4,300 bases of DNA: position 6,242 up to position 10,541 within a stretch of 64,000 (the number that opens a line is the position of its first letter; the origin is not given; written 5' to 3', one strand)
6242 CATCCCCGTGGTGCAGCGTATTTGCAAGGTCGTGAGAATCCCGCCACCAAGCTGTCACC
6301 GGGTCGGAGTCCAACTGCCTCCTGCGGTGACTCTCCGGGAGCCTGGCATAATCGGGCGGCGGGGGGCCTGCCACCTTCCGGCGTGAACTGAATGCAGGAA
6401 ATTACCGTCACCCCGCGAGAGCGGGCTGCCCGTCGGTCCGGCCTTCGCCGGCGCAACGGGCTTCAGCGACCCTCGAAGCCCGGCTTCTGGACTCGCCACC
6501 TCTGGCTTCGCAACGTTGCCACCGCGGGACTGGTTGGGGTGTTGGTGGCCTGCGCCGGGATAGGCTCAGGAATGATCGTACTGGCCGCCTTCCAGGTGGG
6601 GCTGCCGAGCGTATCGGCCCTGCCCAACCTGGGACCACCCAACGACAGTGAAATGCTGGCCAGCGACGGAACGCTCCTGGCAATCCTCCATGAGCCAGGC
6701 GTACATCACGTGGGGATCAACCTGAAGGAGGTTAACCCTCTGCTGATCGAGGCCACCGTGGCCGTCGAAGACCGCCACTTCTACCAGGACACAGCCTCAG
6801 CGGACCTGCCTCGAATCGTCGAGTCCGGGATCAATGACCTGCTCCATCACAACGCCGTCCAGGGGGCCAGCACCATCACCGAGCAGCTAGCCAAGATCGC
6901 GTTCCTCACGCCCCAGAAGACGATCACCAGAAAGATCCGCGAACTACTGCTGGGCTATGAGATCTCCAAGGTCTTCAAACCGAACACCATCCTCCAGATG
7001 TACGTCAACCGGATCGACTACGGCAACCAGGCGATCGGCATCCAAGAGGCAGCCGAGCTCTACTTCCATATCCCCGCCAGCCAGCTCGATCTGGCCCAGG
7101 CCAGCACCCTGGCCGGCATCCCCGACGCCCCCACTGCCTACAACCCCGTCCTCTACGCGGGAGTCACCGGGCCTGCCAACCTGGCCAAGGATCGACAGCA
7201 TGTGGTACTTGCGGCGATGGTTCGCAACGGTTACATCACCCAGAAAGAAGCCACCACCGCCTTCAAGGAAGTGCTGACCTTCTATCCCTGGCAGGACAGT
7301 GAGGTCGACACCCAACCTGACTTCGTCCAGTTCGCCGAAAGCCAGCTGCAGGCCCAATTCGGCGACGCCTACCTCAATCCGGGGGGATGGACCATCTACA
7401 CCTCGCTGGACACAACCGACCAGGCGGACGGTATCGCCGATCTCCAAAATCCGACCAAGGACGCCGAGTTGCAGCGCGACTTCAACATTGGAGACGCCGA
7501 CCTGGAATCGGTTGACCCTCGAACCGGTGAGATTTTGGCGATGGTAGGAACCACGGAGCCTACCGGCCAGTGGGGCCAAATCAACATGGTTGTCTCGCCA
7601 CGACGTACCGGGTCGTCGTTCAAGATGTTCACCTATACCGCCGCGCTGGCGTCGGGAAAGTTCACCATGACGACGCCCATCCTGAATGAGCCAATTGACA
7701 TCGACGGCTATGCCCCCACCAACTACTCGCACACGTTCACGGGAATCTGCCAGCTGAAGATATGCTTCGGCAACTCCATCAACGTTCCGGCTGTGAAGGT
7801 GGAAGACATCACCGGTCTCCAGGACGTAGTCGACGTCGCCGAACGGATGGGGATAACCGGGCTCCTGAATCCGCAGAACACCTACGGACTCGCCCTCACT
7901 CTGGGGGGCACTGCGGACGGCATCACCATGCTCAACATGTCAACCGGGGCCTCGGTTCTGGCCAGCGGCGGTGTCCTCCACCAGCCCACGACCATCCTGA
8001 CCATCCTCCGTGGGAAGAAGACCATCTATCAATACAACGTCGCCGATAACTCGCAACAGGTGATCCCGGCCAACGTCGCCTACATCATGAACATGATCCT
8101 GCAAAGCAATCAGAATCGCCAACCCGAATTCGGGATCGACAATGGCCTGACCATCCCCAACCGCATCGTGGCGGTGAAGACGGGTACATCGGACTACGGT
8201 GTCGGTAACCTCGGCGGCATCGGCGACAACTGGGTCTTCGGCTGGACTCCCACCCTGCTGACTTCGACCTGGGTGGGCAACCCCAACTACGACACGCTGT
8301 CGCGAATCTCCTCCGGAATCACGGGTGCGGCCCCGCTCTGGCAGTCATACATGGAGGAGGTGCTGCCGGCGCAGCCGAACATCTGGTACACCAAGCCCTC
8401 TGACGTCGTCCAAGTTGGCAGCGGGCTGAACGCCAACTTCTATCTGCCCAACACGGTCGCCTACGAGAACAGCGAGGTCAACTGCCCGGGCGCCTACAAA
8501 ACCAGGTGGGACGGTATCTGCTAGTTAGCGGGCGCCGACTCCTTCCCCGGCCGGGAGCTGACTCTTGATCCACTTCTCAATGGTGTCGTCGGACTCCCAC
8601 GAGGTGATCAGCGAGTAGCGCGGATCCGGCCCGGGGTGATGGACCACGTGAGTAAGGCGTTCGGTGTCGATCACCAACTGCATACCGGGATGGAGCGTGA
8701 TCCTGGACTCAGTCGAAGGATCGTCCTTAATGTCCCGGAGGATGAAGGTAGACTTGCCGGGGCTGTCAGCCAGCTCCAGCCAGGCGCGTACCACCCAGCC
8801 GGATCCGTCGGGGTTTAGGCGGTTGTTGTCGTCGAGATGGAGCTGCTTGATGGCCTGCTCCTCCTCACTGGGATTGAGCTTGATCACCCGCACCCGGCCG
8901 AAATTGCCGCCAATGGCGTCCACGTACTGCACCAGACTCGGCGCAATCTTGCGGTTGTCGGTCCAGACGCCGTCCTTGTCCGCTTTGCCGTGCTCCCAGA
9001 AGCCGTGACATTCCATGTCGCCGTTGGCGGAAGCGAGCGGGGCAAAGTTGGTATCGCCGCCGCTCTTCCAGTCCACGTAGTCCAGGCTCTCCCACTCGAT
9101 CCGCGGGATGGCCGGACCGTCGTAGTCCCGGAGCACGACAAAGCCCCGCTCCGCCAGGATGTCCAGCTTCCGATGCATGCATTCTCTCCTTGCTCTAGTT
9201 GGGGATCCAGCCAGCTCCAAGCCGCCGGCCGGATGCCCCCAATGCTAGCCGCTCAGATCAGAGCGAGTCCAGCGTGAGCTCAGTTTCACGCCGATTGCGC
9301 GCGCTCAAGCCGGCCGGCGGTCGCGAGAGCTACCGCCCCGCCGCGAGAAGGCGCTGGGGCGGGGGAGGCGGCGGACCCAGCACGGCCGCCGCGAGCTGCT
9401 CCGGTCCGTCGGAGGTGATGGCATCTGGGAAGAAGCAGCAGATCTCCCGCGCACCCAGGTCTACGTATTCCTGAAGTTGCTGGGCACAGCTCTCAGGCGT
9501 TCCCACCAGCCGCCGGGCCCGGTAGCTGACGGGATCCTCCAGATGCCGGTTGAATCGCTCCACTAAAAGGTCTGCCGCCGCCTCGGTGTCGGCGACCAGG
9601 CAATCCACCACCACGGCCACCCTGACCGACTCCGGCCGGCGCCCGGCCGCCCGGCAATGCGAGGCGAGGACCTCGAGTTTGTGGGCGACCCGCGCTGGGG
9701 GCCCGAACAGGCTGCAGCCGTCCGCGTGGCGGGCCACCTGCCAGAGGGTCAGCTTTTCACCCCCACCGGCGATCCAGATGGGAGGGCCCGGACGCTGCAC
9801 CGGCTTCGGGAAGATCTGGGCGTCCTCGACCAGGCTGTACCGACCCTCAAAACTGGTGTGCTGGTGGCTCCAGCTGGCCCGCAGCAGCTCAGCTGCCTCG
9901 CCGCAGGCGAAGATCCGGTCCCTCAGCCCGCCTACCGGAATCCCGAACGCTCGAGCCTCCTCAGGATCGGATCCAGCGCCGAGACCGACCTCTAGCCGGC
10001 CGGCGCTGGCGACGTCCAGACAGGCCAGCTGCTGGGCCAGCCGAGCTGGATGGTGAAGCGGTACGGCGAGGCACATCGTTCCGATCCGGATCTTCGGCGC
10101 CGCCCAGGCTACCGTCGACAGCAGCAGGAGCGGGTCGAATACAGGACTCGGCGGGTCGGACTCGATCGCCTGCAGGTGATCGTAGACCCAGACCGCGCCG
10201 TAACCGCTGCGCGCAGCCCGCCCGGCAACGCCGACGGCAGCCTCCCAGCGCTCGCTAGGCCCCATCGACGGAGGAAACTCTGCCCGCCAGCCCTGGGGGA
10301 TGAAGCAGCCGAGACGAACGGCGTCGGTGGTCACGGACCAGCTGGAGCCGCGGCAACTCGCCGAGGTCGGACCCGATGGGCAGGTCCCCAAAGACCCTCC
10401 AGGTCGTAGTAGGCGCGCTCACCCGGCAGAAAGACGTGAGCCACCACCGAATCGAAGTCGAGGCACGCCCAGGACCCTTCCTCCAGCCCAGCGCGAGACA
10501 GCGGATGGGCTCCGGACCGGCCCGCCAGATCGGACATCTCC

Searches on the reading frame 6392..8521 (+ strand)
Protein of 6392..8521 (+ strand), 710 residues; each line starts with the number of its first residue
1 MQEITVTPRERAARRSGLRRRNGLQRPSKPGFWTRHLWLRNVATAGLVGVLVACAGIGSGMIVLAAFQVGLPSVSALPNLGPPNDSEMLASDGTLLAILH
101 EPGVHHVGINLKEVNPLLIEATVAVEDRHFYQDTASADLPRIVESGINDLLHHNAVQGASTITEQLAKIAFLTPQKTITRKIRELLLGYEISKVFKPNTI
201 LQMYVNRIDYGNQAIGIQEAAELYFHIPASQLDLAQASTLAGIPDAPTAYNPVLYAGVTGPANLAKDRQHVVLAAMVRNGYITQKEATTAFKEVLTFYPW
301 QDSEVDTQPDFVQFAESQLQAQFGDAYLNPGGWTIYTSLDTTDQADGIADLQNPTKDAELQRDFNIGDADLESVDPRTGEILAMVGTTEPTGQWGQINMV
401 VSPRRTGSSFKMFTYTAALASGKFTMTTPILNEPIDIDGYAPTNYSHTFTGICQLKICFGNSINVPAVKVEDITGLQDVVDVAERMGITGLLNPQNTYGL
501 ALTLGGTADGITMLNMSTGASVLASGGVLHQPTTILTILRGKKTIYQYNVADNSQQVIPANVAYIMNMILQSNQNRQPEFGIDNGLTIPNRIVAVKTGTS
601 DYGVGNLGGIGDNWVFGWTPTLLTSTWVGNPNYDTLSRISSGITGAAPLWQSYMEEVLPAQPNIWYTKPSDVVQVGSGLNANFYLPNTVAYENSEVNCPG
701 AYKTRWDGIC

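Call 76: search_protein_families(library=pfam, proteins=[window:6392-8521:+], max_evalue=0.00001)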
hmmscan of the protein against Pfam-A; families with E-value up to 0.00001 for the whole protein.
window:6392-8521:+ (710 aa): 2 families
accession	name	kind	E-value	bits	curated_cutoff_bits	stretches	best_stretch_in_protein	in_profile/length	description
PF00912.28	Transgly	-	6.1e-45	153.3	27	1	105-276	13-177/178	Transglycosylase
PF00905.27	Transpeptidase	-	1.4e-19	70.9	22.1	1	374-621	6-267/299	Penicillin binding protein transpeptidase domain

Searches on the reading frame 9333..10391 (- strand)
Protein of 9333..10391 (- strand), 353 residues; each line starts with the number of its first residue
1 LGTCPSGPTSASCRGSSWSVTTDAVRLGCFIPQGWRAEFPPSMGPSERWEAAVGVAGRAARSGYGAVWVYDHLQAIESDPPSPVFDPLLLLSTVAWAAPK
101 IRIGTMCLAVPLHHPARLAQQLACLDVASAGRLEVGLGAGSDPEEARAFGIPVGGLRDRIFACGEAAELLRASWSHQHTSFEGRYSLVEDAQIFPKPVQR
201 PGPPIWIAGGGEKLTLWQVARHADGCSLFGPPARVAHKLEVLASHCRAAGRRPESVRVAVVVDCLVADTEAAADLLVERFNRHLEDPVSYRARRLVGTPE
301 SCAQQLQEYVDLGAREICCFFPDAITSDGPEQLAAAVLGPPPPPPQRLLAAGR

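Call 76: search_protein_families(library=pfam, proteins=[window:9333-10391:-], max_evalue=0.00001)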
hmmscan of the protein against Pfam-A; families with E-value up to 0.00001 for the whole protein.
window:9333-10391:- (353 aa): 1 family
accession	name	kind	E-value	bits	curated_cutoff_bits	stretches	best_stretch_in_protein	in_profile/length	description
PF00296.26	Bac_luciferase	-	2.4e-51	175.4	27.9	1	41-284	13-248/314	Luciferase-like monooxygenase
